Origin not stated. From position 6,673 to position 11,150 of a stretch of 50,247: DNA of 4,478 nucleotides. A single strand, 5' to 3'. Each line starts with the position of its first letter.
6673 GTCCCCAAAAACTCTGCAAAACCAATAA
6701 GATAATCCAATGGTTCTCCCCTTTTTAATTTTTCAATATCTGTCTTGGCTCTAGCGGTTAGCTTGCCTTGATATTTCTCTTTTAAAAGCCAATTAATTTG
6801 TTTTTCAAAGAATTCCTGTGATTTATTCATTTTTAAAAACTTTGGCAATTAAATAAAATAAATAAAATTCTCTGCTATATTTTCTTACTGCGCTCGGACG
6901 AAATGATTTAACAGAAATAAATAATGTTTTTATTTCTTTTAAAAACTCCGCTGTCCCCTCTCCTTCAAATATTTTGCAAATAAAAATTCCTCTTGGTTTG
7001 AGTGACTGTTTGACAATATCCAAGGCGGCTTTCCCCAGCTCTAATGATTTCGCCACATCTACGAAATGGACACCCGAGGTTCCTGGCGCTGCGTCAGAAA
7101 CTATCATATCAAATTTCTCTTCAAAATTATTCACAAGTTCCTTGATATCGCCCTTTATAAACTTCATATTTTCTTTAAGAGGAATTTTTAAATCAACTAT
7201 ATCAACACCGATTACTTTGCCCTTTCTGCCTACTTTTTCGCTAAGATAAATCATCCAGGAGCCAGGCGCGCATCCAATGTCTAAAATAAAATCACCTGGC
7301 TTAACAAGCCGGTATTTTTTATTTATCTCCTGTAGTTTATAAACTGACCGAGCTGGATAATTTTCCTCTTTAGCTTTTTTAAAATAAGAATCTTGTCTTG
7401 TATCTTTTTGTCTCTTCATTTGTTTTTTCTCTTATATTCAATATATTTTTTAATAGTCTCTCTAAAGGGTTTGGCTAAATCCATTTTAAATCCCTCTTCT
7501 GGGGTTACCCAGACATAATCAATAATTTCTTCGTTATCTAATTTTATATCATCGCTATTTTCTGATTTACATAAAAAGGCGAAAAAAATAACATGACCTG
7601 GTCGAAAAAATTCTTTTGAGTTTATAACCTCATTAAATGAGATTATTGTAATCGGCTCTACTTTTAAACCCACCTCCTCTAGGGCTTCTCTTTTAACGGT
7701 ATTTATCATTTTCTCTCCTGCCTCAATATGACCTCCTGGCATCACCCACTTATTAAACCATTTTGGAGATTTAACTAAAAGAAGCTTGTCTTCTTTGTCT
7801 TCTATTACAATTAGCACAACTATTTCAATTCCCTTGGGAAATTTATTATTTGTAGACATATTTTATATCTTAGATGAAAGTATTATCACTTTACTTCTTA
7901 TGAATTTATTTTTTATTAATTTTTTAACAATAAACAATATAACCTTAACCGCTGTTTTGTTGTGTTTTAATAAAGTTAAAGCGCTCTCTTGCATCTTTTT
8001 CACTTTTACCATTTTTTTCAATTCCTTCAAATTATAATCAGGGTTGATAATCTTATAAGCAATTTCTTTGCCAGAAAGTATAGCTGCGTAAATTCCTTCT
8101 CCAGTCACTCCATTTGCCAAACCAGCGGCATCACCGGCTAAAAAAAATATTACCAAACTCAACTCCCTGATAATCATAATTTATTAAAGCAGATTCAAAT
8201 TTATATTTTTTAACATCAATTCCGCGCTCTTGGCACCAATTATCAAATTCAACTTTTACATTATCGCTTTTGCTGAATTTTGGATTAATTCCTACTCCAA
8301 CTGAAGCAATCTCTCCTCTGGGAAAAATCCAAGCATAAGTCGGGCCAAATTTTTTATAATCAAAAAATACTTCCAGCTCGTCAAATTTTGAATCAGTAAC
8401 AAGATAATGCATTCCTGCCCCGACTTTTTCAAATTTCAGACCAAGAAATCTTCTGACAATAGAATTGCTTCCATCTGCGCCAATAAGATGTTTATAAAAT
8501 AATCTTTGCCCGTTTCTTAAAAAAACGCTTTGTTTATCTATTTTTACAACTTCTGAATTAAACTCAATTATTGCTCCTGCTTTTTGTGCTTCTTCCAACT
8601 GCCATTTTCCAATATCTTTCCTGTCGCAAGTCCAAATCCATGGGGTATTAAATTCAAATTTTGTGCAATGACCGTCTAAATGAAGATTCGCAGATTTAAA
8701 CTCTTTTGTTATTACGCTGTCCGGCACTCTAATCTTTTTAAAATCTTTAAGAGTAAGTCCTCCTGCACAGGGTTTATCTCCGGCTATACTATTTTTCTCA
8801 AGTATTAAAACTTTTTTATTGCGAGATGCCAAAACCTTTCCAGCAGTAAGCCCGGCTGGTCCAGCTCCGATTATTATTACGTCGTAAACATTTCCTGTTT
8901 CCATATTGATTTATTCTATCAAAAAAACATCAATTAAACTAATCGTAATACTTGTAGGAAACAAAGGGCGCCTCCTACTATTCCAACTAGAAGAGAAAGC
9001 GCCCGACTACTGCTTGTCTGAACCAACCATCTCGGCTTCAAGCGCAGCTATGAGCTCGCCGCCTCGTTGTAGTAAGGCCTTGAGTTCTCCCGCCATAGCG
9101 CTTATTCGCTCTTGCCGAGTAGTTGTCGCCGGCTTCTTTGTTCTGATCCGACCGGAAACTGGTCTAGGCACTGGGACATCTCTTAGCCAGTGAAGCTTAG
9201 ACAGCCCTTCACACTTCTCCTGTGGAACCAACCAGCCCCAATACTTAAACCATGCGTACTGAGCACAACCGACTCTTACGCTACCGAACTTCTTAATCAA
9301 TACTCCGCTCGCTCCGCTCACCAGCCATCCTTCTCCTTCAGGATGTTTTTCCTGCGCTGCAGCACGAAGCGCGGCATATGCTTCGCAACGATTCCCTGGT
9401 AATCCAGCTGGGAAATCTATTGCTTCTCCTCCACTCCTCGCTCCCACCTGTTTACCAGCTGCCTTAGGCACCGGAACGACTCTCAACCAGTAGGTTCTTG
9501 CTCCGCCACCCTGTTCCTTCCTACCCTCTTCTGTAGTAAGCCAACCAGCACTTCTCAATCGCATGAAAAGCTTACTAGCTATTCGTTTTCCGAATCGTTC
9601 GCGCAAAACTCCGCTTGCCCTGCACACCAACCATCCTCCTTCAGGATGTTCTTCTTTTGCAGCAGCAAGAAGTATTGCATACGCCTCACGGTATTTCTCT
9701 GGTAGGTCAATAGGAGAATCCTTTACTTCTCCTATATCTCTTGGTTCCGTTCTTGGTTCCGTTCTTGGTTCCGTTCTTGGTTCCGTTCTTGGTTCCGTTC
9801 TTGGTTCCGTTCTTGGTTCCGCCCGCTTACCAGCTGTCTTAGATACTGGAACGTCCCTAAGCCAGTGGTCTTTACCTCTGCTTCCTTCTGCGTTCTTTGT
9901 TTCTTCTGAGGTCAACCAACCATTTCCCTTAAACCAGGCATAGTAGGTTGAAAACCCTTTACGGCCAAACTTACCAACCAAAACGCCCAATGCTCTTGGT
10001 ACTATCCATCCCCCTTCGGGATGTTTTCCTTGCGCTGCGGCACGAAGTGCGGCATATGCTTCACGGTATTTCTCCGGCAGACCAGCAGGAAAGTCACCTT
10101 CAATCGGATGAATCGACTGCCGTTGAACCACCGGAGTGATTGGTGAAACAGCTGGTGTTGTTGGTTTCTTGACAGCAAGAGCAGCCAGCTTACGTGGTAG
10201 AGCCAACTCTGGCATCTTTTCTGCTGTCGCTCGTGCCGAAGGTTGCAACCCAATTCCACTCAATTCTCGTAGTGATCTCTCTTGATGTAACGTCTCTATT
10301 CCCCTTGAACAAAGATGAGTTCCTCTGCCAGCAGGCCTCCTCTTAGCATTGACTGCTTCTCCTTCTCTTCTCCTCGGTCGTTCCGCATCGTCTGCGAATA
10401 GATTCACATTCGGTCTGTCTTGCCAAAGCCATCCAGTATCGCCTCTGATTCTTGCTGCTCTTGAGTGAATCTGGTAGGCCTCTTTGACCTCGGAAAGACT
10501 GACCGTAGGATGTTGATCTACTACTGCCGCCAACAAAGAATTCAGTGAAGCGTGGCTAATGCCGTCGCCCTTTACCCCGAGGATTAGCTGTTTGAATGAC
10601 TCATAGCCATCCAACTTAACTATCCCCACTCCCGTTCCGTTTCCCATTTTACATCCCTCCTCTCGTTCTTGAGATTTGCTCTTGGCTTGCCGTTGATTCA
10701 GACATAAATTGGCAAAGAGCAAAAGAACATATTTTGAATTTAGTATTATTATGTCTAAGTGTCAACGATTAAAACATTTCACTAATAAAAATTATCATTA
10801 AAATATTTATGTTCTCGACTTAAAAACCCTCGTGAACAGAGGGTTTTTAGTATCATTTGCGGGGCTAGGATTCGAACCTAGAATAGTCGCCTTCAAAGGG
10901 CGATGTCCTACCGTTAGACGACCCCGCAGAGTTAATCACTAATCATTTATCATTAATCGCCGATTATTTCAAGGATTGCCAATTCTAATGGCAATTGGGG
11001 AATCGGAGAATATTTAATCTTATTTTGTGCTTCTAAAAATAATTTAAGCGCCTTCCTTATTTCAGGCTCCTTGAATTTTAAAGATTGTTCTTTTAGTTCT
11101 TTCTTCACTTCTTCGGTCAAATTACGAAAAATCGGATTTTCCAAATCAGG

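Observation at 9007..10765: Island A: GC-rich single-gene unit beside tRNA-Gln encoding a triple-repeat protein of unknown family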

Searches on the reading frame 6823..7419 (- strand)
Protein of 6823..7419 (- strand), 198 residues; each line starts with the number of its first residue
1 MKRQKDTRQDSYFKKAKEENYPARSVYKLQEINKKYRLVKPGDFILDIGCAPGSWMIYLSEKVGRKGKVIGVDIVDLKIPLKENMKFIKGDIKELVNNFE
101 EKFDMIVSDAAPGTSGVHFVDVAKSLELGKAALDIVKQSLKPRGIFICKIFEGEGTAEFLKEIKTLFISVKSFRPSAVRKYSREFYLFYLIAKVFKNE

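Call 104: search_protein_families(library=ncbifam, proteins=[window:6823-7419:-], max_evalue=0.01)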
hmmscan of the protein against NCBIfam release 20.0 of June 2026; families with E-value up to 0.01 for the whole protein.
window:6823-7419:- (198 aa): 28 families (the best 25 are shown)
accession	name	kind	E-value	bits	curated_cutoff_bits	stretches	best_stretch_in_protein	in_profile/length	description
TIGR00438.1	rrmJ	equivalog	1.9e-53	180.8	300.15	1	10-187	1-183/188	23S rRNA (uridine(2552)-2'-O)-methyltransferase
NF008390.0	PRK11188.1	equivalog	2e-41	142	269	1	8-188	18-203/209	23S rRNA (uridine(2552)-2'-O)-methyltransferase RlmE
NF008823.0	PRK11873.1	subfamily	2.1e-07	30.7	263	1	38-109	74-153/272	arsenite methyltransferase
NF001243.0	PRK00216.1-4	equivalog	7.2e-07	28.8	235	1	36-78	42-84/237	demethylmenaquinone methyltransferase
TIGR02072.1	BioC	equivalog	1.4e-06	28.3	184.95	1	43-169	36-149/244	malonyl-ACP O-methyltransferase BioC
NF041536.1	ArsM_DUF2284_UU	exception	1.4e-06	26.9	575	1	39-110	74-153/459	arsenite methyltransferase/DUF2284 domain selenoprotein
TIGR02752.1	MenG_heptapren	equivalog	3.1e-06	26.9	419.85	1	35-78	39-82/231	demethylmenaquinone methyltransferase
NF001556.0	PRK00377.1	equivalog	6.8e-06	26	238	1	35-107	35-116/198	cobalt-precorrin-6Y C(15)-methyltransferase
NF049952.1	23rRNACMtaseTlyA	equivalog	1.1e-05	25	250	1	13-110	49-147/236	23S rRNA (cytidine-2'-O)-methyltransferase TlyA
NF011494.0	PRK14902.1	equivalog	1.4e-05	24.1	319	1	39-110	248-328/444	16S rRNA (cytosine(967)-C(5))-methyltransferase RsmB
NF047649.1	MTase_UXPK_star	exception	2.2e-05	23.6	460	1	39-76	75-112/283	methyltransferase/UXPK-star double selenoprotein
TIGR00478.1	tly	subfamily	2.3e-05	23.8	185.8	1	13-87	47-121/228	TlyA family rRNA (cytidine-2'-O)-methyltransferase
NF008686.0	PRK11705.1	equivalog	4.2e-05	22.8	400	1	12-108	141-234/383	cyclopropane fatty acyl phospholipid synthase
TIGR02081.1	metW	equivalog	5.2e-05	22.9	189.5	1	35-108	7-81/194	methionine biosynthesis protein MetW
NF003277.0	PRK04266.1-3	equivalog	0.00015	21.5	254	1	35-171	66-207/226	fibrillarin-like rRNA/tRNA 2'-O-methyltransferase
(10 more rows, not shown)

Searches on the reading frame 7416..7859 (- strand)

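Call 104: search_protein_families(library=ncbifam, proteins=[window:7416-7859:-], max_evalue=0.01)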
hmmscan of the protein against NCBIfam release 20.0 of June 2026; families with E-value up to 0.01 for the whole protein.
window:7416-7859:- (147 aa): 24 families
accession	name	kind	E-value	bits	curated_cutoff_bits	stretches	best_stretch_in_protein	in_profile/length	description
NF012016.0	PRK15472.1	equivalog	2.1e-13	50.2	95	1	34-137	29-136/141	nucleoside triphosphatase NudI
NF001299.0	PRK00241.1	equivalog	3.7e-12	46.3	158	1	5-128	129-241/263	NAD(+) diphosphatase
NF006961.0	PRK09438.1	equivalog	9.3e-09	34.9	103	1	13-142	9-148/151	dihydroneopterin triphosphate diphosphatase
NF007834.0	PRK10546.1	equivalog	4.1e-08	33.1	156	1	12-143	5-129/135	pyrimidine (deoxy)nucleoside triphosphate diphosphatase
NF006530.0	PRK08999.1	equivalog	5.8e-08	32.1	245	1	14-71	8-68/315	Nudix family hydrolase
NF041652.1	Nud_hyd_Dein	equivalog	1.8e-07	31.5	200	1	17-122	18-126/152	Nudix hydrolase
TIGR00586.1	mutt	equivalog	1.9e-07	31.1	97.9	1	11-111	5-102/129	8-oxo-dGTP diphosphatase MutT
NF008044.0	PRK10776.1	equivalog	2.4e-06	27.5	148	1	19-75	11-70/130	8-oxo-dGTP diphosphatase MutT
NF001936.0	PRK00714.1-3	equivalog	3.4e-06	27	118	1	9-126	8-133/155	RNA pyrophosphohydrolase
NF041653.1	Nud_hyd_Meth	equivalog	3.7e-06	26.8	300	1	17-124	32-139/170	Nudix hydrolase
NF001937.0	PRK00714.1-4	equivalog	6.1e-06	26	139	1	9-74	5-69/161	RNA pyrophosphohydrolase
NF011963.0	PRK15434.1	subfamily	6.6e-06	25.9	146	1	17-123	22-134/159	GDP-mannose mannosyl hydrolase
NF001934.0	PRK00714.1-1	equivalog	2e-05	24.1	241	1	11-74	7-69/176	RNA pyrophosphohydrolase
TIGR02705.1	nudix_YtkD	equivalog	2.1e-05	24.1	154.4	1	18-84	29-93/156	RNA deprotection pyrophosphohydrolase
NF011922.0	PRK15393.1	equivalog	4e-05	23.3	152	1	40-122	71-146/182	NUDIX hydrolase YfcD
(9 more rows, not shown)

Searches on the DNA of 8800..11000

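Call 102: search_rna_families(source=window, start=8800, end=11000, threshold=evalue, max_evalue=1)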
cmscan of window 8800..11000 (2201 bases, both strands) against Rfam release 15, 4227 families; matches with E-value up to 1: 3.
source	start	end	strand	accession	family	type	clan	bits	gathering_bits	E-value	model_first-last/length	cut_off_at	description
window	10857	10928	-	RF00005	tRNA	Gene; tRNA;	CL00001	65.9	29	1.5e-13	1-71/71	no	tRNA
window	10857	10977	-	RF02956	DUF2693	Gene; sRNA;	-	20.1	81.3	0.48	1-165/165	no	DUF2693 RNA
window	10760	10851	+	RF00125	IS128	Gene; sRNA;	-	20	80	0.35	95-204/209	no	IS128 RNA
